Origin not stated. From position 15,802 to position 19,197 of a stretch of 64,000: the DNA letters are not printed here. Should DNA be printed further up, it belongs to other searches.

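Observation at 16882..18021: Canonical full-size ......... intein interrupting acetyl-CoA synthetase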

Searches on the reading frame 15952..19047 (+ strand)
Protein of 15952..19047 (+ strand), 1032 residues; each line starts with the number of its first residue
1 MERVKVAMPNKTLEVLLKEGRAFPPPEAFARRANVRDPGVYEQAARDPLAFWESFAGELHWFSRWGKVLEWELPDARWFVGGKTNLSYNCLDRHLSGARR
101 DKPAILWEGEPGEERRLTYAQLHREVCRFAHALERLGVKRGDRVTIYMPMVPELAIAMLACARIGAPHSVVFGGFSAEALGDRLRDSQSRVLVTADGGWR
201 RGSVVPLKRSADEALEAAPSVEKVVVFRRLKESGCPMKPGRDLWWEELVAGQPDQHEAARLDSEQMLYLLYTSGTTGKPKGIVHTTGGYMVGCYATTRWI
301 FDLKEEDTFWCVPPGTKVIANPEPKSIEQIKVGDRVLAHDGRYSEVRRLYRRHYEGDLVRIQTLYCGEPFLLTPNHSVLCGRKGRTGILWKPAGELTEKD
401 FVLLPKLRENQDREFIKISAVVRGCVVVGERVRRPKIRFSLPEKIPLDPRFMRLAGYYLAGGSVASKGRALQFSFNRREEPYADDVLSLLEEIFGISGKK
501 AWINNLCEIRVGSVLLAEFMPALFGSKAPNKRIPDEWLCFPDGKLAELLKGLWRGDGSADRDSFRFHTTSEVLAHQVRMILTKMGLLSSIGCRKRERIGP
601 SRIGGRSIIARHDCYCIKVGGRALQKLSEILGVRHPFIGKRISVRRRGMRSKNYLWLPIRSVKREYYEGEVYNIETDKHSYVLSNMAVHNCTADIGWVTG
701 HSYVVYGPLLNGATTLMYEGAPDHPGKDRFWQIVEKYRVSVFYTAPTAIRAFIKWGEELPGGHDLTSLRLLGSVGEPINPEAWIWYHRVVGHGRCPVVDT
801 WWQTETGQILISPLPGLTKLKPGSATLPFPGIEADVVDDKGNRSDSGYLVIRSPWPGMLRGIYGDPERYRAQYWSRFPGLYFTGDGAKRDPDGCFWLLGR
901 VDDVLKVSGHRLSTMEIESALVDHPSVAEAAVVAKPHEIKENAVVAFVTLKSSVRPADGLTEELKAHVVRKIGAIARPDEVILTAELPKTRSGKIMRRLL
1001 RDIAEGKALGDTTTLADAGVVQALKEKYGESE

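Call 4: search_protein_families(library=pfam, proteins=[window:15952-19047:+], max_evalue=0.1)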
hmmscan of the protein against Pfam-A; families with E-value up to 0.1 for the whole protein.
window:15952-19047:+ (1032 aa): 8 families
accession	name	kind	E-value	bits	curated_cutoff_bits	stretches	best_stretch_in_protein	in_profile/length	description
PF00501.34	AMP-binding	-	3e-82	276.9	29.9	2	99-314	8-213/384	AMP-binding enzyme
PF13193.12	AMP-binding_C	-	1.1e-25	90.7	24.5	1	916-994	1-76/76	AMP-binding enzyme C-terminal domain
PF16177.11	ACAS_N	-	8.4e-19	67.6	27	1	40-90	4-55/55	Acetyl-coenzyme A synthetase N-terminus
PF14528.11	LAGLIDADG_3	-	6.3e-12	46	22.5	2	545-595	3-56/82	LAGLIDADG-like domain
PF14890.11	Intein_splicing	-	4.8e-11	43.1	35.8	1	341-690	37-155/155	Intein splicing domain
PF13403.11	Hint_2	-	0.00039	21.3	28.4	1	311-356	2-47/147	Hint domain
PF05203.21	Hom_end_hint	-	0.00057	20.4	32.1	1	314-353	4-44/228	Hom_end-associated Hint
PF01079.26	Hint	-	0.023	14.7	29.7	1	310-404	12-116/213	Hint module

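Call 5: search_protein_families(library=ncbifam, proteins=[window:15952-19047:+], max_evalue=0.1)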
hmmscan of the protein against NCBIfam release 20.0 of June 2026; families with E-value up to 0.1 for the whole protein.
window:15952-19047:+ (1032 aa): 115 families (the best 25 are shown)
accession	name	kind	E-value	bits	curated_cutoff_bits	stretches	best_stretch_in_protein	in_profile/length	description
NF001208.0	PRK00174.1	subfamily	1.7e-296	984.8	657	2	673-1028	286-645/649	acetate--CoA ligase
TIGR02188.1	Ac_CoA_lig_AcsA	equivalog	3.8e-283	940.5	724.95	2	676-1026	271-628/629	acetate--CoA ligase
NF007815.0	PRK10524.1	equivalog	5.8e-170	566.9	955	2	682-1027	271-626/629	propionate--CoA ligase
TIGR02316.1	propion_prpE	equivalog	1e-157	526.5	827.4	2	688-1025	276-623/628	propionate--CoA ligase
NF003313.0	PRK04319.1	equivalog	1.1e-152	509.2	729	2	675-1016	239-573/574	acetate--CoA ligase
NF002937.0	PRK03584.1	subfamily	1.1e-94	318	639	2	70-310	74-311/657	acetoacetate--CoA ligase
TIGR01217.1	ac_ac_CoA_syn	equivalog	2.1e-72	244.3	520.9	2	695-1019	315-639/652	acetoacetate--CoA ligase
NF047394.1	AcylCoAsynMbcS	equivalog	1.6e-71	241.5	850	2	692-1004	218-520/525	acyl-CoA synthetase MbcS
NF004837.0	PRK06187.1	subfamily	1.8e-66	224.5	476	2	708-1005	234-523/531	long-chain-fatty-acid--CoA ligase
TIGR02262.1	benz_CoA_lig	subfamily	7.6e-56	189.9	375.25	2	703-1002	220-507/508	benzoate-CoA ligase family protein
NF005714.0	PRK07529.1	subfamily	2.7e-52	178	632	2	667-1009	240-581/640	acyl-CoA synthetase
NF006182.0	PRK08316.1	subfamily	2.2e-50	171.7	663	2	708-1004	234-517/523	fatty acyl-CoA synthetase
NF053567.1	HBDA_AROS1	equivalog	9e-49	166.2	1000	2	695-1004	223-519/523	3-hydroxybenzoate--CoA ligase HbdA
NF004822.0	PRK06178.1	equivalog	3.8e-43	147.9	782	2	822-1004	390-567/571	acyl-CoA synthetase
TIGR03098.1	ligase_PEP_1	hypoth_equivalog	4.6e-43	147.5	592.35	2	113-310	22-208/517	acyl-CoA ligase (AMP-forming), exosortase A system-associated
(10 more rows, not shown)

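Call 7: find_encoding_contigs(protein=window:15952-19047:+, flank=5000, max_places=6)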
Protein window:15952-19047:+ (1032 aa): no gene with exactly this product is on record in the collection.

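Call 9: search_solved_structures(query=window:15952-19047:+, show_alignments=1, max_evalue=0.00001)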
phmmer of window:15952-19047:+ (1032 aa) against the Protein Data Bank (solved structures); distinct sequences matched with E-value up to 0.00001: 189 (the best 60 are shown).
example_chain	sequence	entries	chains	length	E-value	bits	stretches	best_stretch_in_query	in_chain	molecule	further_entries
8rpk_A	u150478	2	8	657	3e-221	740.7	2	691-1015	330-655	Acetate--CoA ligase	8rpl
2p20_A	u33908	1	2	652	9.7e-206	689.3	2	688-1027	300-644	Acetyl-coenzyme A synthetase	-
2p2m_A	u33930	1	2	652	1.2e-205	689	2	689-1027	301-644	Acetyl-coenzyme A synthetase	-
2p2q_A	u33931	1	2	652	1.8e-205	688.5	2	688-1027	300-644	Acetyl-coenzyme A synthetase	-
2p2f_A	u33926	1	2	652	2.3e-205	688.1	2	689-1027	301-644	Acetyl-coenzyme A synthetase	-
5jrh_A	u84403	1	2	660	2.5e-205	688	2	689-1027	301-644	Acetyl-coenzyme A synthetase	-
2p2b_A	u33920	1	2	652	8.3e-205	686.3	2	689-1027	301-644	Acetyl-coenzyme A synthetase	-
2p2j_A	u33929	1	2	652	1.7e-204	685.2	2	689-1027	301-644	Acetyl-coenzyme A synthetase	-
1pg3_A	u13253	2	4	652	2.7e-204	684.6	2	689-1027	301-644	acetyl-CoA synthetase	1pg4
7mmz_A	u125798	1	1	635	1.9e-189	635.4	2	691-1025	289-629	Acetyl-coenzyme A synthetase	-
7kcp_A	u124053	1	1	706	7.4e-183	613.6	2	691-1028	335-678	Acetyl-coenzyme A synthetase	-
7kq6_A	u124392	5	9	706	1.7e-182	612.4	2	691-1028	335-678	Acetyl-coenzyme A synthetase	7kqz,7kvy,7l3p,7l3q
5ifi_A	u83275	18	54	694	6.6e-181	607.1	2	691-1028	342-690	Acetyl-coenzyme A synthetase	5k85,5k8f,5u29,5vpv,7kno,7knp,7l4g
7kdn_A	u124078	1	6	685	5.6e-178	597.4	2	691-1025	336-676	Acetyl-coenzyme A synthetase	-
11km_A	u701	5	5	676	2.5e-176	592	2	690-1023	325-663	Acetyl-coenzyme A synthetase | Probable acetyl-coenzyme A synthetase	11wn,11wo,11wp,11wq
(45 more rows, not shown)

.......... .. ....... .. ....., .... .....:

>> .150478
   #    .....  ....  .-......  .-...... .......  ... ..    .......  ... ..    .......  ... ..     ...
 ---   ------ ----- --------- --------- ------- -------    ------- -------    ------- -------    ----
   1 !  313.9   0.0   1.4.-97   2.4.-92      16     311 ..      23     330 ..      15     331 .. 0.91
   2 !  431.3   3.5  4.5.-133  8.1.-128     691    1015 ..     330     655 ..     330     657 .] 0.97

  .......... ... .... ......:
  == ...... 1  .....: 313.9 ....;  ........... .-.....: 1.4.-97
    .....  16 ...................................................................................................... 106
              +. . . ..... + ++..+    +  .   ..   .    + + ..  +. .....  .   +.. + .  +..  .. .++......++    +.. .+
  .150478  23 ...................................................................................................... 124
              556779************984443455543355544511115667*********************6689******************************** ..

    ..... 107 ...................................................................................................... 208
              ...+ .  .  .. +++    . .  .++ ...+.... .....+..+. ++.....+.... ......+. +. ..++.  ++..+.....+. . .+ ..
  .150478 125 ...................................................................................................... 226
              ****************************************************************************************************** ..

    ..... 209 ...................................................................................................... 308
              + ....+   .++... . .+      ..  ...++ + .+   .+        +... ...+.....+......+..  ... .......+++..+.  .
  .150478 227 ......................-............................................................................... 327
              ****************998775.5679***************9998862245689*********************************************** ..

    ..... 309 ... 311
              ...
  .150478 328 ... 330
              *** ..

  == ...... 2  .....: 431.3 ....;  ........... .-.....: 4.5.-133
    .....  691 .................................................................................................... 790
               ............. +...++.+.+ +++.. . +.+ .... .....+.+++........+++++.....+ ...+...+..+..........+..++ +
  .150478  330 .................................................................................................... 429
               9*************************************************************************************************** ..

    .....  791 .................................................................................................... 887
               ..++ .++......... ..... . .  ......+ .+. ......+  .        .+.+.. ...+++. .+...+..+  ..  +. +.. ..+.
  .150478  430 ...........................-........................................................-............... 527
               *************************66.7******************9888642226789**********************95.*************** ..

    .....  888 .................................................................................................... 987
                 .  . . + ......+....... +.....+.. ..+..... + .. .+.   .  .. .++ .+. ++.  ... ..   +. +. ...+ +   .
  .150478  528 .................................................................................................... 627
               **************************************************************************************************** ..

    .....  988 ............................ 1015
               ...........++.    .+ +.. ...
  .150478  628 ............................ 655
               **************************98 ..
